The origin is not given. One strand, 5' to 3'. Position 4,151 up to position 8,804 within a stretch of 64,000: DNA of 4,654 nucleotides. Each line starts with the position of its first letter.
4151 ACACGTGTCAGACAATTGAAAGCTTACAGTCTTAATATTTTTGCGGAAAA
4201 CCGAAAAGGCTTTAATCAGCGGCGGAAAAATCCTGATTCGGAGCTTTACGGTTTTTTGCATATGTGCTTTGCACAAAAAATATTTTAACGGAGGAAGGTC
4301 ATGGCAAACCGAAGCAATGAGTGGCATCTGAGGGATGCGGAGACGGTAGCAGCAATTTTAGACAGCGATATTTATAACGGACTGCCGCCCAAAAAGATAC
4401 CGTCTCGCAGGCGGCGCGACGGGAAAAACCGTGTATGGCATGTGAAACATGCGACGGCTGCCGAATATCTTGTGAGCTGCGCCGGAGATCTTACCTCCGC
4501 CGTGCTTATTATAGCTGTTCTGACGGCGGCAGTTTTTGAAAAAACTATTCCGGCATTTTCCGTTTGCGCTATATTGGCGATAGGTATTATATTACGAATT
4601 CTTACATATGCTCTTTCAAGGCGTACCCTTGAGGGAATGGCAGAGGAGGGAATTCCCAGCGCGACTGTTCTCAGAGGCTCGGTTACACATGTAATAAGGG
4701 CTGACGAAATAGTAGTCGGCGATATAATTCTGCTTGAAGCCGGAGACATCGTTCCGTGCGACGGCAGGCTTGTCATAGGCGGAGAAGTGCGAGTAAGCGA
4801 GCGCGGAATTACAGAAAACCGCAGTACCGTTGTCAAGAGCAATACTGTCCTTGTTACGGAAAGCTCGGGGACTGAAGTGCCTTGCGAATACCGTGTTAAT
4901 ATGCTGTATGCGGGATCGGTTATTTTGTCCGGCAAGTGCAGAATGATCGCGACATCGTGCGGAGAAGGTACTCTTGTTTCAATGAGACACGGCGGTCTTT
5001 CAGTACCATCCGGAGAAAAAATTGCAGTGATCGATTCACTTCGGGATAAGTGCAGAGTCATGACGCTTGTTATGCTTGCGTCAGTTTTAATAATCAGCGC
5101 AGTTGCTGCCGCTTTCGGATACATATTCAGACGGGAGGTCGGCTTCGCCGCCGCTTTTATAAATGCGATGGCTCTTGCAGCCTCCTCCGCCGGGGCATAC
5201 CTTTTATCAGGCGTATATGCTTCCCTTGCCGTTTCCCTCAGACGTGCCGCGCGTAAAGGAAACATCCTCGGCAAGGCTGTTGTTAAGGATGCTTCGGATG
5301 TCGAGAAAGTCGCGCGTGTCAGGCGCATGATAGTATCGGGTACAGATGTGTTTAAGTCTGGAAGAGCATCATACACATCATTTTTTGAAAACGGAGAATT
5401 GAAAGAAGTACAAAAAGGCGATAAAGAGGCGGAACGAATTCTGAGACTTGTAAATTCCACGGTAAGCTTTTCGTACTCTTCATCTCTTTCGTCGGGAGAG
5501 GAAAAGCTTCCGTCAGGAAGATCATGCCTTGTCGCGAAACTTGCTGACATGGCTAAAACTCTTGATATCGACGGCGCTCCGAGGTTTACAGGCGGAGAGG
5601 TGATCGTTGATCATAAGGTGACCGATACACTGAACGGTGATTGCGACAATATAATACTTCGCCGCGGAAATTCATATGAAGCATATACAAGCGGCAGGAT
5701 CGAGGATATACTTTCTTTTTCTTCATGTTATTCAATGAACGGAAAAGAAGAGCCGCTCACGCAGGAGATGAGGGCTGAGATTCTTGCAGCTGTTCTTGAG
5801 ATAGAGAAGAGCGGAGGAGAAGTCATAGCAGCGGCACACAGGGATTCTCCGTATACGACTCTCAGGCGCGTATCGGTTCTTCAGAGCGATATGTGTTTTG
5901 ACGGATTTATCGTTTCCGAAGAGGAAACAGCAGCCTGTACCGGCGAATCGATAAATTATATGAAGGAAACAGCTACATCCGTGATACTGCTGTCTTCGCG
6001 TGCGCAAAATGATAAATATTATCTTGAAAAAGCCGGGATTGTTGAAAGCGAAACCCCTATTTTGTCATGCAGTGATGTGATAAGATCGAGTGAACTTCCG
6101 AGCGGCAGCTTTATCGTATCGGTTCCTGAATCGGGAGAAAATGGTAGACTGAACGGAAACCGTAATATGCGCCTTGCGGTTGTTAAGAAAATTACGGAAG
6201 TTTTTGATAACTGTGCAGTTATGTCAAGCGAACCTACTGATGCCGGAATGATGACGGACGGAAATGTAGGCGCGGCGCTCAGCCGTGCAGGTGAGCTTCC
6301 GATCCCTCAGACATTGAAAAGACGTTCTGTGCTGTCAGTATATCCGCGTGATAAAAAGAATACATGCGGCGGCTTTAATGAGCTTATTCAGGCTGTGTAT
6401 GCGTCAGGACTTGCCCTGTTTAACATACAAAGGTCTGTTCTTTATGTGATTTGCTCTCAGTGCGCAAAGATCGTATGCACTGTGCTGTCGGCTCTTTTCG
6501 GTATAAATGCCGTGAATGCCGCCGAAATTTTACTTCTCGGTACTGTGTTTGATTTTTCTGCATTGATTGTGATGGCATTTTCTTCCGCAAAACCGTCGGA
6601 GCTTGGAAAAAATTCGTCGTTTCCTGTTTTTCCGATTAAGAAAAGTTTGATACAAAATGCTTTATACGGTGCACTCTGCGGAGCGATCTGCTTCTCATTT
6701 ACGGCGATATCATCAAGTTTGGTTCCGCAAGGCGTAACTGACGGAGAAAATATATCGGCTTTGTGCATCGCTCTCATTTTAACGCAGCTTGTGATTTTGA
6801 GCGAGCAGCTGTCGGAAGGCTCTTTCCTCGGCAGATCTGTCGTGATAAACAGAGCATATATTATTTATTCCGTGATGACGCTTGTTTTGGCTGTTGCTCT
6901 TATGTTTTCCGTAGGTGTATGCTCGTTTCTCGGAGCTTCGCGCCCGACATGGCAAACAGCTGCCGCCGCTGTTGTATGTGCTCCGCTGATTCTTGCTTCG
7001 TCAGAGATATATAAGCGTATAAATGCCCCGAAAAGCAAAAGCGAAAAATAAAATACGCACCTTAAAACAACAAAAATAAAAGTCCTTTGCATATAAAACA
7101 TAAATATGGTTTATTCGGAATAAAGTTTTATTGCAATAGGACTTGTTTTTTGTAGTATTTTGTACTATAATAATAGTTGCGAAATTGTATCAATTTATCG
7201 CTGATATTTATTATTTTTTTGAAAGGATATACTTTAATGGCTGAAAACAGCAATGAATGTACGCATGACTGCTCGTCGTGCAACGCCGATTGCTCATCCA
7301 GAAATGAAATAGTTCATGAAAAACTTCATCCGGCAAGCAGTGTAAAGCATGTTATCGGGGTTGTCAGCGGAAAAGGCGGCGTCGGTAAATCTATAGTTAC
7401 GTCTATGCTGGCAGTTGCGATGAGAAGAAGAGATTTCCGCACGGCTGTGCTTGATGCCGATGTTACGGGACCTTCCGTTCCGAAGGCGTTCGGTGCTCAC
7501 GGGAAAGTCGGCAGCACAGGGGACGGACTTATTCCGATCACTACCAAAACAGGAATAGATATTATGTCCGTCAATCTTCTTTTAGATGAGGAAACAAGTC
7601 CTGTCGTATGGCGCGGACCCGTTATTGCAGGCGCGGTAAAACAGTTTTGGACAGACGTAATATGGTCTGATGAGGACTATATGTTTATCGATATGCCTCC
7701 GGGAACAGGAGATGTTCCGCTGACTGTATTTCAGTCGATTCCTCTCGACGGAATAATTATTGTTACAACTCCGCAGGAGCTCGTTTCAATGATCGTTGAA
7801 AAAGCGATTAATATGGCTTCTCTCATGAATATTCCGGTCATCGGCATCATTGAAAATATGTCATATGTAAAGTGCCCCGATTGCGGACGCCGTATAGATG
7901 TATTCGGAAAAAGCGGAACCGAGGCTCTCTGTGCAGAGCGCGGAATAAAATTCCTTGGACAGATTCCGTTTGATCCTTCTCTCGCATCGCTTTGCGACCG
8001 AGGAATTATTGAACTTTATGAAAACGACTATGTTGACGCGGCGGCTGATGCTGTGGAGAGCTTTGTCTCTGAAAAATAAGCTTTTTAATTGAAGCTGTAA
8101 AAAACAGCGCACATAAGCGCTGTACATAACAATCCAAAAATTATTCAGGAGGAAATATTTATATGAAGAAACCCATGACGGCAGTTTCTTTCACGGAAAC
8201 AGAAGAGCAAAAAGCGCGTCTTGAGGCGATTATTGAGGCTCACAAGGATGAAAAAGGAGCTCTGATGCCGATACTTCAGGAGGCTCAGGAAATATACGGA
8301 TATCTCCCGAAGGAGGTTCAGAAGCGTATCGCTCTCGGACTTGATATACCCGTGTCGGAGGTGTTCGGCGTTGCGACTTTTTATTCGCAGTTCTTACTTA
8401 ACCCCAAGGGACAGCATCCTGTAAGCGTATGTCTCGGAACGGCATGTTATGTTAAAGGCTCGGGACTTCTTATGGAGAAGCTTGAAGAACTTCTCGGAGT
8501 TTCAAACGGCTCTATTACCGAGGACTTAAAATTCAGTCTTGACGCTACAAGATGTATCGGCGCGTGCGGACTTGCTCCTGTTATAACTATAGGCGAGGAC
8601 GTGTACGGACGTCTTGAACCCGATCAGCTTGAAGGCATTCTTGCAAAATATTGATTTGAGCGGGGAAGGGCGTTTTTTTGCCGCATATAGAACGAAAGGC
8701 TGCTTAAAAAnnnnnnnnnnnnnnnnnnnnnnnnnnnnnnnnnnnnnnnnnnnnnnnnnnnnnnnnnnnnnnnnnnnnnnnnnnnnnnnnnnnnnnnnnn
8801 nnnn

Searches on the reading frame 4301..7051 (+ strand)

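Call 78: search_protein_families(library=pfam, proteins=[window:4301-7051:+], max_evalue=0.00001)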
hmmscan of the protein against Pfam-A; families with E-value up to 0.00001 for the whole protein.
window:4301-7051:+ (916 aa): 2 families
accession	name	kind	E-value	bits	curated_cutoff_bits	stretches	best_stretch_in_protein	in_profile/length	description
PF00122.25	E1-E2_ATPase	-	2.9e-20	73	28.1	1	119-319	5-181/181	E1-E2 ATPase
PF00690.31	Cation_ATPase_N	-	1.7e-08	34.5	20.4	1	8-74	1-67/69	Cation transporter/ATPase, N-terminus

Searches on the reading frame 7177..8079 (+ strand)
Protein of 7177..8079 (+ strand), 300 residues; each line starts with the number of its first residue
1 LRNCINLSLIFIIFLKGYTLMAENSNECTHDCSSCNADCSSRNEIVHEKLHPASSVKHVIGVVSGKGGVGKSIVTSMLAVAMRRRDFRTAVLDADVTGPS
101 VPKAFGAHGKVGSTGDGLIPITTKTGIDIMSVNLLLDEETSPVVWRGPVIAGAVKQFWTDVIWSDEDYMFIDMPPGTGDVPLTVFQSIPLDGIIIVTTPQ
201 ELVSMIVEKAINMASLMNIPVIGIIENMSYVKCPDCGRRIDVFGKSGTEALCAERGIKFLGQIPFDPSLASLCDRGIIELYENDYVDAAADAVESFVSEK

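Call 78: search_protein_families(library=pfam, proteins=[window:7177-8079:+], max_evalue=0.00001)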
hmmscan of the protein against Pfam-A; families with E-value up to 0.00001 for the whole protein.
window:7177-8079:+ (300 aa): 2 families
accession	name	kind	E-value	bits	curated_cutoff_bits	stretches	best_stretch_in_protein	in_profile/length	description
PF10609.15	ParA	-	1.7e-89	300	27.1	1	56-284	2-230/246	NUBPL iron-transfer P-loop NTPase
PF01656.29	CbiA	-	5.4e-12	46.2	25.4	1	60-275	1-121/125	CobQ/CobB/MinD/ParA nucleotide binding domain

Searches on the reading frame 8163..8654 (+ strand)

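Call 78: search_protein_families(library=pfam, proteins=[window:8163-8654:+], max_evalue=0.00001)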
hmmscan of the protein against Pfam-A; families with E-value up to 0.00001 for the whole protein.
window:8163-8654:+ (163 aa): 1 family
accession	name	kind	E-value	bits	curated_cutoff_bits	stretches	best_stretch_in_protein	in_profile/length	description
PF01257.25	2Fe-2S_thioredx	-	3.3e-49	166.9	24.8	1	21-163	2-144/145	Thioredoxin-like [2Fe-2S] ferredoxin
